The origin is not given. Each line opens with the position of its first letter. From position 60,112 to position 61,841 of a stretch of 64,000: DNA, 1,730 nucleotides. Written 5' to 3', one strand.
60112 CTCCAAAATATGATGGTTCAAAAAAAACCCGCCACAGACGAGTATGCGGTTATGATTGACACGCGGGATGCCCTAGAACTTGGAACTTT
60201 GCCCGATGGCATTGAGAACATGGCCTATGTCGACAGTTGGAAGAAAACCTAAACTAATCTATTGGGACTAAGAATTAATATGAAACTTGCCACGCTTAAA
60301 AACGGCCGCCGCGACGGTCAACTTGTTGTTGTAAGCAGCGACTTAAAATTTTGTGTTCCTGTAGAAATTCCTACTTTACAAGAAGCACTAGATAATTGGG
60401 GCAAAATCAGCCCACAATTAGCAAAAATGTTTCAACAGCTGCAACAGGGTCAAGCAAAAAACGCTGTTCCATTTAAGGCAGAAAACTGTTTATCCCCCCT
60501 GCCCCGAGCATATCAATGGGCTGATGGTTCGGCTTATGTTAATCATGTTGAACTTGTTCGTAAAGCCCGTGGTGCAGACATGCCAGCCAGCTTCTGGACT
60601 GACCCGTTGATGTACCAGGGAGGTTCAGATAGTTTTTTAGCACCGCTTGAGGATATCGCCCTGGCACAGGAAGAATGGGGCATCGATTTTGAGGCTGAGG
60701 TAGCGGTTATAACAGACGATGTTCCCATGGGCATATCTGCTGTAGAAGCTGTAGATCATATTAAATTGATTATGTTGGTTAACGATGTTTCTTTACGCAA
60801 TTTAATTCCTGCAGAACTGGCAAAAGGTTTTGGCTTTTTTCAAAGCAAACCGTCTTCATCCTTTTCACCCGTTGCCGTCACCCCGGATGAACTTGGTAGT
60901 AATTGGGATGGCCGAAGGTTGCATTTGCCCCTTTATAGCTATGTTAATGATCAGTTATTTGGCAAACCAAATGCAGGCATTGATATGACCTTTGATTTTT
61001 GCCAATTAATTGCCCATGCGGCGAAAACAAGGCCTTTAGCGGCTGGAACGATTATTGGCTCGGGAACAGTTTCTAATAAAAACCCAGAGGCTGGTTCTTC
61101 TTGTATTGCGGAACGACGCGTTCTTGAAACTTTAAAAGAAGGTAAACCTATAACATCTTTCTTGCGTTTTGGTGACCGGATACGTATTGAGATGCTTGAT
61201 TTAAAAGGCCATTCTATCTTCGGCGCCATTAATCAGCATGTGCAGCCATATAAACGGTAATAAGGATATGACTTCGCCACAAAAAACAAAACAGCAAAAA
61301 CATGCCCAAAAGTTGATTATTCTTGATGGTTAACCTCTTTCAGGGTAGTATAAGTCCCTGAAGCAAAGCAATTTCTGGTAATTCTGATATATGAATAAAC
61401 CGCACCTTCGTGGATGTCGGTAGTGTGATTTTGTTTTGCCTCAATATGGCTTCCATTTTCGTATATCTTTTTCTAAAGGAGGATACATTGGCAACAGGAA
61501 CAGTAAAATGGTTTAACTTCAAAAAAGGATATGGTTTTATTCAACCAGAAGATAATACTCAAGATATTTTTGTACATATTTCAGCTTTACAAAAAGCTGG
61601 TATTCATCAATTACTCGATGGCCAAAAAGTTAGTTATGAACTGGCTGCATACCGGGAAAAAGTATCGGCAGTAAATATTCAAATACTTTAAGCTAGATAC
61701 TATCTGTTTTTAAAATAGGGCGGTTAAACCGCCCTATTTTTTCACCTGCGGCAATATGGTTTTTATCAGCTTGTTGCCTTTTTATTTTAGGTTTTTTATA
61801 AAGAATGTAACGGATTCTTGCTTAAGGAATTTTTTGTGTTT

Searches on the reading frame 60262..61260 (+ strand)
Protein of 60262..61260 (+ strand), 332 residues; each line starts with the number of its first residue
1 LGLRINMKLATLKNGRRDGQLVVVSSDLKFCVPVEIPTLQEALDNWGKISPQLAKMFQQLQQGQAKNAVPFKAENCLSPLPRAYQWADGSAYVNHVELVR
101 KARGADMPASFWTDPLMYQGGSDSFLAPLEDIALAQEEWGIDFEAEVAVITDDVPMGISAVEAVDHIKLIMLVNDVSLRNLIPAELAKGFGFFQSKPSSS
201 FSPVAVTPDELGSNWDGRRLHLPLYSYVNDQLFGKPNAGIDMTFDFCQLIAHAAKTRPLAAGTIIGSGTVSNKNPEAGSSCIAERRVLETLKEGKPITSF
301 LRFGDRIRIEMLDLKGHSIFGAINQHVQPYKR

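Call 5: search_protein_families(library=pfam, proteins=[window:60262-61260:+])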
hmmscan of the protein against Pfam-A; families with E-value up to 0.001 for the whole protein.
window:60262-61260:+ (332 aa): 2 families
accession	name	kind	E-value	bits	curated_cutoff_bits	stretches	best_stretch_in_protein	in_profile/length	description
PF01557.24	FAA_hydrolase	-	1e-34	120.5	23.9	1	86-327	3-213/214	Fumarylacetoacetate (FAA) hydrolase C-terminal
PF18288.6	FAA_hydro_N_2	-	1.6e-27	96.2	25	1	7-82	1-78/78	Fumarylacetoacetase N-terminal domain 2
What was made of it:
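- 60262..61260 (+): FAH-family hydrolase gene (context). The true start is probably the ATG at 60280, because the relatives' products are 326 aa. PF18288 and PF01557 (call 5).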

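Call 6: search_protein_families(library=ncbifam, proteins=[window:60262-61260:+])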
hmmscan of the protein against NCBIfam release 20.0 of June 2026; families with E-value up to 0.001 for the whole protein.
window:60262-61260:+ (332 aa): 4 families
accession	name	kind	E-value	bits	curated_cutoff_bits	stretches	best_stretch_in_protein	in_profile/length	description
NF053535.1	DhyDRhmHlse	equivalog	7.6e-09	35.3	500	1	112-270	92-244/284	2,4-didehydro-3-deoxy-L-rhamnonate hydrolase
NF009399.0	PRK12764.1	equivalog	9.2e-06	24.9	444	1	142-289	72-206/501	fumarylacetoacetate hydrolase family protein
TIGR02303.1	HpaG-C-term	equivalog_domain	4.5e-05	23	276.4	1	72-270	32-216/245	4-hydroxyphenylacetate degradation bifunctional isomerase/decarboxylase, C-terminal subunit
TIGR01266.1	fum_ac_acetase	equivalog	6.5e-05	22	375.3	0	240-310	324-397/420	fumarylacetoacetase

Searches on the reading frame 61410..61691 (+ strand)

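Call 5: search_protein_families(library=pfam, proteins=[window:61410-61691:+])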
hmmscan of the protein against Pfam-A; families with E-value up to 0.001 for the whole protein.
window:61410-61691:+ (93 aa): 2 families
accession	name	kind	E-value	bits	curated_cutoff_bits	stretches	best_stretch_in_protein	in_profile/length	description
PF00313.28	CSD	-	4.6e-23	81.3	27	1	29-91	2-64/66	'Cold-shock' DNA-binding domain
PF08206.17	OB_RNB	-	3.8e-05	23.7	24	1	38-63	7-32/58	Ribonuclease B OB domain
